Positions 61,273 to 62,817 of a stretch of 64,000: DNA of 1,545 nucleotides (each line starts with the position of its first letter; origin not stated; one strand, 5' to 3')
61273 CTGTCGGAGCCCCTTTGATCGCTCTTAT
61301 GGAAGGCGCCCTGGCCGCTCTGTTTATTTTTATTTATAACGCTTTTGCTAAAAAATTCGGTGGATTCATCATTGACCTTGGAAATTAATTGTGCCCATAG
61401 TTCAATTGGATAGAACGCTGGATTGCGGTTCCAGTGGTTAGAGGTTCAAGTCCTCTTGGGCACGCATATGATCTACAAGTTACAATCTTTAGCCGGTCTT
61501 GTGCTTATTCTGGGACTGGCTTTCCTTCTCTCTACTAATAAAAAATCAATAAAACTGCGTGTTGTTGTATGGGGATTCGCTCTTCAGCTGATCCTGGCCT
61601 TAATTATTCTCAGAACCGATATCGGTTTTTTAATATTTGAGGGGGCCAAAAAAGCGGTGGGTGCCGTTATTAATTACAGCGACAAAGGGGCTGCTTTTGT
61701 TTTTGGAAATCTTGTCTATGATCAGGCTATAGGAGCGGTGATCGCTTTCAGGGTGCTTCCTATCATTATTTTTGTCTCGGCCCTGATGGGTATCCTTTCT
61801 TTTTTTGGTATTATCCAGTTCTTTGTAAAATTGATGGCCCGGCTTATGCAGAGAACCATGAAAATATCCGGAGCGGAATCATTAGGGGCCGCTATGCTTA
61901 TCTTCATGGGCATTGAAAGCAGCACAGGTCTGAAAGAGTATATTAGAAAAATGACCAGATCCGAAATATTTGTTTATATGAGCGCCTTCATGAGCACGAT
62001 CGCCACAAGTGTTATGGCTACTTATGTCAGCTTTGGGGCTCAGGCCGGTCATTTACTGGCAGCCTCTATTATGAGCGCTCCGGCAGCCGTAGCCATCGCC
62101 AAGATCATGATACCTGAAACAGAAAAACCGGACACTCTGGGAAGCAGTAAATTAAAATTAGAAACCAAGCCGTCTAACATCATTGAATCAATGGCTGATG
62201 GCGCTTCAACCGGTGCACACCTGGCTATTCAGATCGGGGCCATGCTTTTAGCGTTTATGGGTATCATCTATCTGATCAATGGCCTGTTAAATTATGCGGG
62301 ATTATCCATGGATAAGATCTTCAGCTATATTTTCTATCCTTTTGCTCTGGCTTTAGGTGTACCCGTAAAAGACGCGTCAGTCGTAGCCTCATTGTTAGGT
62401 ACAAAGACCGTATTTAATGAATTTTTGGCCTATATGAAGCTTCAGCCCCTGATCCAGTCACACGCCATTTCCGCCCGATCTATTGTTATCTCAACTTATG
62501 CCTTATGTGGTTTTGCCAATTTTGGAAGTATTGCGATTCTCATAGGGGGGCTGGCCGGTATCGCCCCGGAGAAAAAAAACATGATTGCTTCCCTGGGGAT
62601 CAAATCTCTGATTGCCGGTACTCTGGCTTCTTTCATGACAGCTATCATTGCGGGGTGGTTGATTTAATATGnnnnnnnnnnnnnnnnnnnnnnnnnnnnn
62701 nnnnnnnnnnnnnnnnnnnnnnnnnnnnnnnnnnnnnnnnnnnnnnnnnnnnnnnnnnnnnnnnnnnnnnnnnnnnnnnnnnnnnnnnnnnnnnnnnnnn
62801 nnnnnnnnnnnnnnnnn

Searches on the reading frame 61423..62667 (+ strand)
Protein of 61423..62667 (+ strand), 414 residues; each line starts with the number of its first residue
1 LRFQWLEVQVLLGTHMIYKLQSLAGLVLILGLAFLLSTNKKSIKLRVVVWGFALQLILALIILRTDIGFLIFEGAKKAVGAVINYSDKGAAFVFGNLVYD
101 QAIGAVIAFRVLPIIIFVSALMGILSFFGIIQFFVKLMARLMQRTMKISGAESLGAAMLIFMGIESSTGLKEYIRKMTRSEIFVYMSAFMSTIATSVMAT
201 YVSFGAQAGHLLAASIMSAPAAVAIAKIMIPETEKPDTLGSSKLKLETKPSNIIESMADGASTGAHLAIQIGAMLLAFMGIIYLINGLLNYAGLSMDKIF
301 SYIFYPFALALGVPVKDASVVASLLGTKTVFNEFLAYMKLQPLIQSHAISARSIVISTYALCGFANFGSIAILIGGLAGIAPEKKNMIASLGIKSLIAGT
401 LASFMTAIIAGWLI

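Call 40: find_encoding_contigs(protein=window:61423-62667:+, flank=10000, max_places=1)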
Protein window:61423-62667:+ (414 aa): 1 contig read that carries it; 1 place shown.
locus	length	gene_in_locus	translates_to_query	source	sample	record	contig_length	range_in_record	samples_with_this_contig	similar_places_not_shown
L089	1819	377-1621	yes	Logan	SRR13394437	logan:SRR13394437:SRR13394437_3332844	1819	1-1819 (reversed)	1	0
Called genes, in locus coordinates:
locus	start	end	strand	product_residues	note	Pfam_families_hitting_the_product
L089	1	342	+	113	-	?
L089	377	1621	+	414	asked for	PF01773:Nucleos_tra2_N, PF07670:Gate, PF07662:Nucleos_tra2_C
